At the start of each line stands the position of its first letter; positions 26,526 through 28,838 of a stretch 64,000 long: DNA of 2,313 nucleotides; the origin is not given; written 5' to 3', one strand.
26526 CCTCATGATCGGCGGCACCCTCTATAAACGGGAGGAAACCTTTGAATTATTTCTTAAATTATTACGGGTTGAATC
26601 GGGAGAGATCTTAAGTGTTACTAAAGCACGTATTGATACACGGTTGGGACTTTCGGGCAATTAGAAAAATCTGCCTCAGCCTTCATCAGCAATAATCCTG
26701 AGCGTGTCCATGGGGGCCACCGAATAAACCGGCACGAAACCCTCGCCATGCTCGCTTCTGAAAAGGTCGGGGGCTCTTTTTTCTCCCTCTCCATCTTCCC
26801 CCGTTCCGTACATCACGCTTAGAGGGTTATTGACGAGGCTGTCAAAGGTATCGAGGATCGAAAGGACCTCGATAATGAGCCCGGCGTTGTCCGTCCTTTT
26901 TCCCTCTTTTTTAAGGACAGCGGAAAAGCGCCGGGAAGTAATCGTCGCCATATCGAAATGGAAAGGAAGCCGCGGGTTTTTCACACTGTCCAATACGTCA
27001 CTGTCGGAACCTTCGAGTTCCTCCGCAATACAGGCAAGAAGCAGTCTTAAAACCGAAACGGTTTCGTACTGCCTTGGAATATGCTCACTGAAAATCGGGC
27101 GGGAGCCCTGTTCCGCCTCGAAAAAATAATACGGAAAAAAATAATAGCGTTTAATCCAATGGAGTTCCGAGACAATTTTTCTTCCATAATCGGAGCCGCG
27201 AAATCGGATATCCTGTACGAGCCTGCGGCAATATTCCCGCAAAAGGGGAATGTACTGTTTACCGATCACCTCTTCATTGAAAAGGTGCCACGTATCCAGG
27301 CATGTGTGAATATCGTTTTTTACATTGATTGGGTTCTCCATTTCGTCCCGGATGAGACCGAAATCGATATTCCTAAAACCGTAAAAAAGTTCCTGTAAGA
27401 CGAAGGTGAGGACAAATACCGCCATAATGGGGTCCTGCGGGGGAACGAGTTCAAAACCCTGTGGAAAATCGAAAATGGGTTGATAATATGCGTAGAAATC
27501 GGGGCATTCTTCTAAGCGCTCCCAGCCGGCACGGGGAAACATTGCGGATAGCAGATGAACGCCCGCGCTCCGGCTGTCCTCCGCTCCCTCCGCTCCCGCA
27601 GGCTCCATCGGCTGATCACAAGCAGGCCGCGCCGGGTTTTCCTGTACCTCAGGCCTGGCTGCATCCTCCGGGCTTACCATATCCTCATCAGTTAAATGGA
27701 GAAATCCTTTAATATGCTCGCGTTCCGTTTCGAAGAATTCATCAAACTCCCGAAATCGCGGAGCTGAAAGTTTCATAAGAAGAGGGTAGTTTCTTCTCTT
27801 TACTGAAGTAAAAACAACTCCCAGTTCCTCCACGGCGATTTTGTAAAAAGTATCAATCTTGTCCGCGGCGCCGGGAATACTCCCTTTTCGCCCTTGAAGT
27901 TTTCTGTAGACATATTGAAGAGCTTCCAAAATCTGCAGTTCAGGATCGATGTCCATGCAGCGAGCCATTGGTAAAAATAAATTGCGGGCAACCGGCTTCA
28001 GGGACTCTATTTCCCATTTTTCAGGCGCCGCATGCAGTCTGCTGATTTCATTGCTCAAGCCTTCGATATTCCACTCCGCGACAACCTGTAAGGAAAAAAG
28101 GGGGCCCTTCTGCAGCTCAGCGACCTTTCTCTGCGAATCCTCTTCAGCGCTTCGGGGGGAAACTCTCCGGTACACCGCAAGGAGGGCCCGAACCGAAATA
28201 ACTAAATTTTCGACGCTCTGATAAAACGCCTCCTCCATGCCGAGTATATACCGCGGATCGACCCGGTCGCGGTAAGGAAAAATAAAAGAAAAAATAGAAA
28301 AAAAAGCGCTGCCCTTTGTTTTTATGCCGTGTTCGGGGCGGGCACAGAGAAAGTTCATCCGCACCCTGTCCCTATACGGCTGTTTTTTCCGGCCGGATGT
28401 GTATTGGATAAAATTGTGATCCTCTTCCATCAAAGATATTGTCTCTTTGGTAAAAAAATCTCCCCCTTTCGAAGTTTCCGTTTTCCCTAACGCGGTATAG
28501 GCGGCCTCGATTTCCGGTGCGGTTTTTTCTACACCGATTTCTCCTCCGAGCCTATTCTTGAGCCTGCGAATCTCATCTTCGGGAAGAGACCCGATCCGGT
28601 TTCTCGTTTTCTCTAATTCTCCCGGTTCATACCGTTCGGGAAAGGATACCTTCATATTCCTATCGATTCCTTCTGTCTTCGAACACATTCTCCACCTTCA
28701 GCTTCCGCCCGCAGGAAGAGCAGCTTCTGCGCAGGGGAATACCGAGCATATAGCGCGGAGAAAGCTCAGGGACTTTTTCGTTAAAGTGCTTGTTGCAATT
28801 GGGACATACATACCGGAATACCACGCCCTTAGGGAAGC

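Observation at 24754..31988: Cluster of two VWA-domain lipoproteins flanking an unknown 670-aa protein, two Cys-rich mini-proteins and a NudC-like NUDIX hydrolase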

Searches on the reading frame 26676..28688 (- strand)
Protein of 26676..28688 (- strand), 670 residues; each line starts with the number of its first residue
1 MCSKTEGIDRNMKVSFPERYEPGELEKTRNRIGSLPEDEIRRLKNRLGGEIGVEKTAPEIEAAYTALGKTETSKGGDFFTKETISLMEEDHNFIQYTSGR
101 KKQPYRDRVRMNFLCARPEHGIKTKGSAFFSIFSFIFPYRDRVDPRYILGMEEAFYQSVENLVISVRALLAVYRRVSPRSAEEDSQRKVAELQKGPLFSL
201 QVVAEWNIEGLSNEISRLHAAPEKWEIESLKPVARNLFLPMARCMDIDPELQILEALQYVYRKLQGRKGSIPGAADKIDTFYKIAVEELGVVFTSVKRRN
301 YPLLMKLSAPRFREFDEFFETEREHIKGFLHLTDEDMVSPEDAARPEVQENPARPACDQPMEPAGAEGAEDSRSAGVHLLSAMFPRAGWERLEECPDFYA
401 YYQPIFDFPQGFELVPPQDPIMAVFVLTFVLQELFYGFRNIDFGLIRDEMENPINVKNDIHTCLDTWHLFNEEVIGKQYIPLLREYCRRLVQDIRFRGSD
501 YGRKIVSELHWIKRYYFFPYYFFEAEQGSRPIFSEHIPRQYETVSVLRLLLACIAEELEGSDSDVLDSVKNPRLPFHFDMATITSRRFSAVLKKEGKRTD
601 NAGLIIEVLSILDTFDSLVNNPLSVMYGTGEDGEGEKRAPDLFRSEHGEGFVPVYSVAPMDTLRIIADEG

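Call 3: search_protein_families(library=pfam, proteins=[window:26676-28688:-], max_evalue=0.1)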
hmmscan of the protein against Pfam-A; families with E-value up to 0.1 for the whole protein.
window:26676-28688:- (670 aa): 0 families

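Call 4: search_protein_families(library=ncbifam, proteins=[window:26676-28688:-], max_evalue=0.1)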
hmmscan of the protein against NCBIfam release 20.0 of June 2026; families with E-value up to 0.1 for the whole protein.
window:26676-28688:- (670 aa): 0 families

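Call 5: find_homologous_proteins(query=window:26676-28688:-)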
Query window:26676-28688:- (670 aa): 80 proteins with E <= 0.001 among 8000 candidates.
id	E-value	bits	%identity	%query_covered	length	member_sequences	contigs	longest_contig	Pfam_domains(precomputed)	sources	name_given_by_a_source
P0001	0.0e+0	1467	97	98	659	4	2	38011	-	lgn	-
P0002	0.0e+0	1012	69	98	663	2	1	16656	-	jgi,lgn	-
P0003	0.0e+0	1011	68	98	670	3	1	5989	-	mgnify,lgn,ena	mgnify:FL=1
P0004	3.5e-297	1005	67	98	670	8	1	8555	-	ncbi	-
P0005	3.3e-276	936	68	92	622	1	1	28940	-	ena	-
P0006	2.1e-173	596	43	96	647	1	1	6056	-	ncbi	-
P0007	1.1e-131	459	37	98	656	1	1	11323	-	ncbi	-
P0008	3.3e-128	447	38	98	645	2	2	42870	-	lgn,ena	-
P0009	1.7e-124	435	36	98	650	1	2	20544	-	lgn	-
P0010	7.3e-108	380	38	78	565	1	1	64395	-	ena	-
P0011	2.6e-105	371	32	96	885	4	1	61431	PF00990.27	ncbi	-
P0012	1.9e-102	362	35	96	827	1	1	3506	PF00990.27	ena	-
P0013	3.3e-102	361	34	96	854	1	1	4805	PF00990.27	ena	-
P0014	7.7e-99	350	39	75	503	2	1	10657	-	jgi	jgi:hypothetical protein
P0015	2.8e-98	348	35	93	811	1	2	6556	PF00990.27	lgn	-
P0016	4.8e-98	347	33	96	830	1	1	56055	PF00990.27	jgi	jgi:GGDEF domain-containing protein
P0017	3.8e-97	345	33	96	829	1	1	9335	PF00990.27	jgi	jgi:diguanylate cyclase (GGDEF)-like protein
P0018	1.1e-96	343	34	97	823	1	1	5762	PF00990.27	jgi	jgi:diguanylate cyclase (GGDEF)-like protein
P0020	1.2e-96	343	33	97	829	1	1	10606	PF00990.27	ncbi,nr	ncbi:MAG: GGDEF domain-containing protein [Spirochaetales bacterium]|nr:GGDEF domain-containing prot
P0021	4.4e-94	334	33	97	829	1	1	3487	PF00990.27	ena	-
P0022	1.3e-93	333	32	96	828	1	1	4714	PF00990.27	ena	-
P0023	2.9e-93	332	33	97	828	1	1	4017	PF00990.27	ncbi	-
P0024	2.3e-89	319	32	96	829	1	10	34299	PF00990.27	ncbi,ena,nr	ncbi:MAG: hypothetical protein CMN78_06645 [Spirochaetales bacterium]|nr:hypothetical protein [Spiro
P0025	8.3e-87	310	32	92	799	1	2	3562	PF00990.27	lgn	-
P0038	1.2e-69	254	27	97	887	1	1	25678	-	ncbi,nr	ncbi:MAG: hypothetical protein JW969_16710 [Spirochaetales bacterium]|nr:hypothetical protein [Spiro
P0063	6.0e-47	179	25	98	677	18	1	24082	-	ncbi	-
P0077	2.8e-40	157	26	92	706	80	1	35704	-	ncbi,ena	-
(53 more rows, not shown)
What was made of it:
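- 26676..28655 (-): U670, a cytoplasmic all-helical protein from a spirochaete-restricted family of unknown function. It is 659 aa from the homologue-supported start; the longest ORF runs to 28688. 80 homologues, all spirochaetal where named (call 5).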

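Call 11: find_related_loci(query=A2, collection=genome_contigs, flank=10000)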
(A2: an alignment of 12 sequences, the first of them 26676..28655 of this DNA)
Query A2 (659 aa) in genome_contigs; peptide patterns used: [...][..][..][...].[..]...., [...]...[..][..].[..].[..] (x = any residue, [..] = any of these).
379 stretches matched a pattern; 58 encode a relative of the query (tblastn E <= 1e-3); 58 distinct loci.
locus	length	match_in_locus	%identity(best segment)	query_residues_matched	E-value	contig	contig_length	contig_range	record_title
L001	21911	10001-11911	38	1-658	5e-137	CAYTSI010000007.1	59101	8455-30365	MAG TPA_asm: uncultured Spirochaetales bacterium isolate binchicken_co8_284 genome assembly, contig: NODE_387_length_591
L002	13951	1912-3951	32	6-651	4e-114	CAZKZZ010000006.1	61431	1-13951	MAG TPA_asm: uncultured Spirochaetales bacterium isolate SRP332253_co1_263 genome assembly, contig: NODE_479_length_6143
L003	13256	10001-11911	39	1-658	6e-137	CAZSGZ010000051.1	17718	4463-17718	MAG TPA_asm: uncultured Spirochaetales bacterium isolate SRP332253_co1_171 genome assembly, contig: NODE_5194_length_177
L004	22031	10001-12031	35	1-655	3e-128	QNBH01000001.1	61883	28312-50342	MAG: Spirochaetes bacterium isolate B32_G16 B32_Guay16_scaffold_00085, whole genome shotgun sequence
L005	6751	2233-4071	35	11-646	8e-107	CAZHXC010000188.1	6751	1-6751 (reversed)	MAG TPA_asm: uncultured Spirochaetales bacterium isolate SRP141376_co1_212 genome assembly, contig: NODE_19121_length_67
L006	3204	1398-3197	32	6-577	3e-106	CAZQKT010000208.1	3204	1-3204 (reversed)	MAG TPA_asm: uncultured Spirochaetales bacterium isolate binchicken_co8_381 genome assembly, contig: NODE_61820_length_3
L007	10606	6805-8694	33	6-653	7e-102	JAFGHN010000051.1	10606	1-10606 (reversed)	MAG: Spirochaetales bacterium isolate Zod_Metabat.1463 k87_819083, whole genome shotgun sequence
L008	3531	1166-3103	30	6-655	1e-100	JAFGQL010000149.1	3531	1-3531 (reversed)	MAG: Spirochaetales bacterium isolate Zod_Metabat.752 k87_6301601, whole genome shotgun sequence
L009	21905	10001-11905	30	6-655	8e-92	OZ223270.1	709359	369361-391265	MAG: Spirochaetia bacterium isolate 50ab941f-e521-41e2-bb97-00a459704a5b genome assembly, chromosome: 7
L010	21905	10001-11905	30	6-655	1e-90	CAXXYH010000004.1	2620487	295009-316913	MAG: Spirochaetia bacterium isolate 3f6413ad-2fe3-400d-aa3f-8d8018634007 genome assembly, contig: contig_4, whole genome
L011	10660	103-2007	31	6-655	4e-88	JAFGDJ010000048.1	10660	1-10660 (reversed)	MAG: Spirochaetales bacterium isolate Zod_Metabat.1170 k87_1331928, whole genome shotgun sequence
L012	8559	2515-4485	31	9-646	9e-85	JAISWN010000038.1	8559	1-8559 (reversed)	MAG: Treponema sp. isolate Nc350_bin133 k119_2040019, whole genome shotgun sequence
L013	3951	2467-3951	34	6-491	4e-85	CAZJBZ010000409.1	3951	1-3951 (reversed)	MAG TPA_asm: uncultured Spirochaetales bacterium isolate SRP141376_co4_201 genome assembly, contig: NODE_37852_length_39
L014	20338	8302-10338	30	9-657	4e-83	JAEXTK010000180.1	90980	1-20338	MAG: Spirochaetes bacterium isolate OH_HBrB_349 k127_2252371, whole genome shotgun sequence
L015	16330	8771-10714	28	9-644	8e-80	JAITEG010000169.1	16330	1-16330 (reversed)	MAG: Spirochaetaceae bacterium isolate Nm470_bin44 k119_3066169, whole genome shotgun sequence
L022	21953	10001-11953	29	9-646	3e-77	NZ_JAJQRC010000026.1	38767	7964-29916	Treponema sp. TIM-1 NODE_29_length_38767_cov_34.749509, whole genome shotgun sequence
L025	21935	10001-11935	31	6-655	4e-77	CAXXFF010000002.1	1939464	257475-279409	MAG: Marispirochaeta sp. isolate 0d38d6bb-cb51-48eb-adf8-254e7494e10b genome assembly, contig: contig_2, whole genome sh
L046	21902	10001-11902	25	1-617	3e-50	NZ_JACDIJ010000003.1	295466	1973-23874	Treponema sp. OMZ 840 3, whole genome shotgun sequence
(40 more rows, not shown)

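Call 14: search_protein_families(library=pfam, proteins=[L022:8927-9976:+, L025:9046-9972:+, L046:8926-9996:+, L007:5719-6639:+, L007:4825-5697:+, L022:8002-8844:+, L046:8368-8856:+, L009:9017-9967:+, L004:9016-9741:+, L002:933-1841:+], max_evalue=0.001)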
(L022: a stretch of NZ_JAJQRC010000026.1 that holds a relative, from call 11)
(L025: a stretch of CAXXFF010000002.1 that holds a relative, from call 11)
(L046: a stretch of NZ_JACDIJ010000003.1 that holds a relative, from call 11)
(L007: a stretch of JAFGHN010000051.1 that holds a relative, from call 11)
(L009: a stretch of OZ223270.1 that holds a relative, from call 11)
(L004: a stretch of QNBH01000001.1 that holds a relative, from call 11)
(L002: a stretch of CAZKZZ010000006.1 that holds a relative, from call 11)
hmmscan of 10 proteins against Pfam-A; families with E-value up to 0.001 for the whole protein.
L022:8927-9976:+ (349 aa): 1 family
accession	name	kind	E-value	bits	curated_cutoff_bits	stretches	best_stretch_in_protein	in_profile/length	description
PF10974.15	DUF2804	-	1.7e-41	143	26.9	1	5-346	3-336/339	Domain of unknown function (DUF2804)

L025:9046-9972:+ (308 aa): 2 families
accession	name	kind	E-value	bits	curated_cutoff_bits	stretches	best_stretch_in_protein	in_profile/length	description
PF12706.13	Lactamase_B_2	-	2e-12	47.6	27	2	42-183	4-146/200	Beta-lactamase superfamily domain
PF00753.33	Lactamase_B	-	4.4e-06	27.2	22.7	1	28-95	7-72/196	Metallo-beta-lactamase superfamily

L046:8926-9996:+ (356 aa): 1 family
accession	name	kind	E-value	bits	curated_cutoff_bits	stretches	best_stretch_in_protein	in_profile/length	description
PF10974.15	DUF2804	-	1.1e-16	61.5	26.9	1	61-353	49-336/339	Domain of unknown function (DUF2804)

L007:5719-6639:+ (306 aa): 2 families
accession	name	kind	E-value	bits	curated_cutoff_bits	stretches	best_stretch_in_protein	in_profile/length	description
PF12706.13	Lactamase_B_2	-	3.8e-10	40.2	27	1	41-182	4-146/200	Beta-lactamase superfamily domain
PF00753.33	Lactamase_B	-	6.7e-06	26.6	22.7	1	26-91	6-69/196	Metallo-beta-lactamase superfamily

L007:4825-5697:+ (290 aa): 2 families
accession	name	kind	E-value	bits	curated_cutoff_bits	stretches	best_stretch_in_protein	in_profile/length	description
PF08668.18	HDOD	-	3.7e-57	193.4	22.9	1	17-215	1-196/196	HDOD domain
PF01966.28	HD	-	4.4e-07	30.6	22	1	113-219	2-92/116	HD domain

L022:8002-8844:+ (280 aa): 1 family
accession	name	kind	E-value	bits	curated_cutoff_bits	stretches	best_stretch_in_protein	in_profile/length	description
PF02633.19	Creatininase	-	1.5e-55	188.6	31.3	1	28-264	1-235/238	Creatinine amidohydrolase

L046:8368-8856:+ (162 aa): 1 family
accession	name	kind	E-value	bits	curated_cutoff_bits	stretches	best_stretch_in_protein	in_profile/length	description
PF07009.16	NusG_II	-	8.2e-19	68.2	29.6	1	52-150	4-106/107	NusG domain II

L009:9017-9967:+ (316 aa): 11 families
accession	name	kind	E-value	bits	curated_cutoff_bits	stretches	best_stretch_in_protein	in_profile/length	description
PF07992.20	Pyr_redox_2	-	2.6e-51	175.2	26.1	1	6-300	2-291/291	Pyridine nucleotide-disulphide oxidoreductase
PF13738.12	Pyr_redox_3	-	1.4e-26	94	30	1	85-283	101-305/305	Pyridine nucleotide-disulphide oxidoreductase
PF00070.33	Pyr_redox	-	1.3e-18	67.7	22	1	154-226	2-81/82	Pyridine nucleotide-disulphide oxidoreductase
PF01266.30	DAO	-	6.1e-08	33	27.9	1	67-122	150-208/353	FAD dependent oxidoreductase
PF01134.28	GIDA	-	1e-07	31.8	22.1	0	6-33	1-28/391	Glucose inhibited division protein A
PF03486.20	HI0933_like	-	8.1e-07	29.2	50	0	6-35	2-31/244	HI0933-like protein Rossmann domain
PF12831.13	FAD_oxidored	-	8.5e-07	29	27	0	7-49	2-40/416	FAD dependent oxidoreductase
PF00890.30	FAD_binding_2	-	3.8e-05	23.5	20.4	0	7-29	2-24/414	FAD binding domain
PF13241.12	NAD_binding_7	-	5.4e-05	24.1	22.1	0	149-190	5-42/104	Putative NAD(P)-binding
PF01946.23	Thi4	-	9.6e-05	22.2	26.2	0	6-48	19-64/235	Thi4 family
PF01494.25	FAD_binding_3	-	0.00026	20.8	22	0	6-54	3-51/349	FAD binding domain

L004:9016-9741:+ (241 aa): 11 families
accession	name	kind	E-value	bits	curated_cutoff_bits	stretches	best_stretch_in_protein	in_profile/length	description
PF00037.32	Fer4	-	9.5e-18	63.7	21.1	2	40-61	3-24/24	4Fe-4S binding domain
PF12838.12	Fer4_7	-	1.6e-12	48.1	27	2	19-59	5-52/52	4Fe-4S dicluster domain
PF13484.11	Fer4_16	-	2.3e-11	44.7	30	1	45-67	2-26/66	4Fe-4S double cluster binding domain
PF13187.11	Fer4_9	-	1.3e-10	41.6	27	2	180-224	2-50/52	4Fe-4S dicluster domain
PF12837.12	Fer4_6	-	3.4e-10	39.8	25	1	40-60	4-24/24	4Fe-4S binding domain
PF13237.11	Fer4_10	-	6.5e-08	32.8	25.5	1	177-221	6-52/53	4Fe-4S dicluster domain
PF14697.11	Fer4_21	-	1.2e-07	32.2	35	0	18-59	10-56/59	4Fe-4S dicluster domain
PF12798.12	Fer4_3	-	3.3e-06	27.9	27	0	45-59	1-15/15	4Fe-4S binding domain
PF12797.12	Fer4_2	-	8.9e-06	25.8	24.5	0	172-192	2-22/22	4Fe-4S binding domain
PF25160.1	LdpA_Fe-S-bd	-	5.5e-05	23.3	27.6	0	22-62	9-45/49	LdpA Fe-S cluster-binding domain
PF12800.12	Fer4_4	-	0.00072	20.2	24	0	43-58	2-17/17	4Fe-4S binding domain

L002:933-1841:+ (302 aa): 5 families
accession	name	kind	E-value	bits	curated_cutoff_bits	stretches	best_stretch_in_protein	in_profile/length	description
PF17762.8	HTH_ParB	-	2.8e-35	121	22.6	1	131-227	2-98/102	ParB HTH domain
PF02195.25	ParB_N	-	2.6e-34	117.6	26.3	1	37-128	4-95/95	ParB N-terminal domain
PF23552.2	ParB_C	-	4.2e-09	36.1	23.8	1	248-295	1-49/50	ParB dimerisation domain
PF23433.1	DUF7119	-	1.4e-05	25.4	30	1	156-236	52-133/141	Family of unknown function (DUF7119)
PF08535.16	KorB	-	1.9e-05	24.9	22.3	1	149-188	3-42/89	KorB domain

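Call 17: predict_structure(alignment_id=A1)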
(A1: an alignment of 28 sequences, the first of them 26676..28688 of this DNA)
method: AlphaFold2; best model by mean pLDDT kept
length: 670 residues; sequences in the alignment: 28
mean_pLDDT: 79.6   pTM: 0.59
mean pLDDT of the five models: 79.6, 79.5, 78.4, 78.1, 77.6
residues with pLDDT >= 90: 323; 70-90: 189; 50-70: 72; < 50: 86
segments of 3 or more residues with pLDDT < 50: 1-15, 70-100, 180-184, 346-370, 630-636
pLDDT, mean of each block of 10 residues (from residue 1): 38 49 70 67 59 66 64 35 31 34 83 92 91 82 94 93 95 73 51 70 94 96 93 96 87 85 74 77 90 91 94 90 92 85 50 28 30 81 93 92 93 93 95 95 85 87 95 95 95 89 93 91 78 88 91 88 88 93 93 94 96 93 72 52 81 89 77
secondary structure, 60 per line:
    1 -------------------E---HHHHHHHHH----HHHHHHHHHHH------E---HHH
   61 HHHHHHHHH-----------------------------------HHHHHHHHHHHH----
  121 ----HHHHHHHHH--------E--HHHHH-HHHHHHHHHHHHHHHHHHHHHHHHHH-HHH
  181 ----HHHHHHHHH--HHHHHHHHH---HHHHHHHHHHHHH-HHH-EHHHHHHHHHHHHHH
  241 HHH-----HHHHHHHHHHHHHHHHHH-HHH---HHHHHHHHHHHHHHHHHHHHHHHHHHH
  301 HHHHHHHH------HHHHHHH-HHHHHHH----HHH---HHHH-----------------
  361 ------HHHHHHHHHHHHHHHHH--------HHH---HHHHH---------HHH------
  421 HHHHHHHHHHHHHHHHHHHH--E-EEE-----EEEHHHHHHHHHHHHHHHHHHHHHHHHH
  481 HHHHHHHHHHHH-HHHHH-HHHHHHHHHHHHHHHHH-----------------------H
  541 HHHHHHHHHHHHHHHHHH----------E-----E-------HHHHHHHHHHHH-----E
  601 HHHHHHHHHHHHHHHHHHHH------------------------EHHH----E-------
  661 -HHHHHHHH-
elements in order (helices of 4 or more, strands of 3 or more residues): H24-32 H37-47 H58-69 H105-116 H125-133 H145-149 H151-176 H185-193 H196-204 H208-220 H227-243 H249-266 H274-308 H315-321 H323-329 H340-343 H367-383 H398-402 H421-440 E445-447 E453-455 H456-492 H494-498 H500-516 H540-558 H583-594 H601-620 H662-669
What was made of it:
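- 26676..28655 (-): AF2 mean pLDDT 79.6 (call 17).
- The model is a compact multi-helix body, not a filament-type coiled coil (call 17).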

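Call 23: find_encoding_contigs(protein=P0002, flank=10000, max_places=3)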
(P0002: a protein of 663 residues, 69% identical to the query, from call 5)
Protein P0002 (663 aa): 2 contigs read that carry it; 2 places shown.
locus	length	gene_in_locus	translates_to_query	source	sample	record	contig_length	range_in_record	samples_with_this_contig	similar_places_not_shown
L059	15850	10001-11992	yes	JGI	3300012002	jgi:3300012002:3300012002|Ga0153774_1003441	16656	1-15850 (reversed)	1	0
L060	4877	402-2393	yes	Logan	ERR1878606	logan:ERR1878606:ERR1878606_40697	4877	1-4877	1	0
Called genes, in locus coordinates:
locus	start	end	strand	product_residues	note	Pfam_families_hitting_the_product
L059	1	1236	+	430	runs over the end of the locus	PF00291:PALP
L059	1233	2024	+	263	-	PF00290:Trp_syntA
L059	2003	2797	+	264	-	-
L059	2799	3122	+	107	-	PF00085:Thioredoxin, PF13098:Thioredoxin_2 (weak), PF13905:Thioredoxin_8 (faint)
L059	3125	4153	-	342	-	PF26342:TP_1001_2nd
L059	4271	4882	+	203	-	PF00027:cNMP_binding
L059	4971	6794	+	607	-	PF13522:GATase_6, PF13537:GATase_7, PF01380:SIS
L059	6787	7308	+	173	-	-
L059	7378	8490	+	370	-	PF25106:VWA_4 (weak)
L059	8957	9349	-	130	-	PF00515:TPR_1 (faint), PF07719:TPR_2 (faint), PF13424:TPR_12 (weak)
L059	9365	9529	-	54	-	-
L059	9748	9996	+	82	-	-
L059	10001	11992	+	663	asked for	-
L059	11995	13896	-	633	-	PF00092:VWA, PF00362:Integrin_beta (faint), PF13519:VWA_2 (weak), PF25106:VWA_4, PF13036:LpoB, PF03783:CsgG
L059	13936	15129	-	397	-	PF09587:PGA_cap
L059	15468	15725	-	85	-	-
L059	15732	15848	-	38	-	?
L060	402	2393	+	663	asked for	-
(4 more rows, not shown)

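Call 24: find_encoding_contigs(protein=P0005, flank=10000, max_places=3)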
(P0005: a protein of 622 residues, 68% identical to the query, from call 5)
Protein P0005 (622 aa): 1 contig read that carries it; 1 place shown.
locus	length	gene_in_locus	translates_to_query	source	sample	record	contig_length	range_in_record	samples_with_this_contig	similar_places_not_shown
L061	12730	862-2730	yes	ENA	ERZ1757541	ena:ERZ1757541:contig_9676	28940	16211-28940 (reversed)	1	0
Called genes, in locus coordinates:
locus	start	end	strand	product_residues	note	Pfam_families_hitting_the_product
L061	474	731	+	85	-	-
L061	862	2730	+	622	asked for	-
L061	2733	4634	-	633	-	PF00092:VWA, PF00362:Integrin_beta (faint), PF13519:VWA_2 (weak), PF25106:VWA_4, PF13036:LpoB, PF03783:CsgG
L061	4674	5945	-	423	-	PF09587:PGA_cap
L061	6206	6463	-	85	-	-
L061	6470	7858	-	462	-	PF00291:PALP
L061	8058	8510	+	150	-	PF00571:CBS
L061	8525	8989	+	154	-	PF00383:dCMP_cyt_deam_1, PF14437:MafB19-deam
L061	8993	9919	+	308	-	PF01699:Na_Ca_ex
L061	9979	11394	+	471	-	PF03616:Glt_symporter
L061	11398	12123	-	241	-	PF01557:FAA_hydrolase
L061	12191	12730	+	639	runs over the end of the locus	PF01590:GAF, PF13185:GAF_2, PF13492:GAF_3 (weak), PF01966:HD (faint), PF13487:HD_5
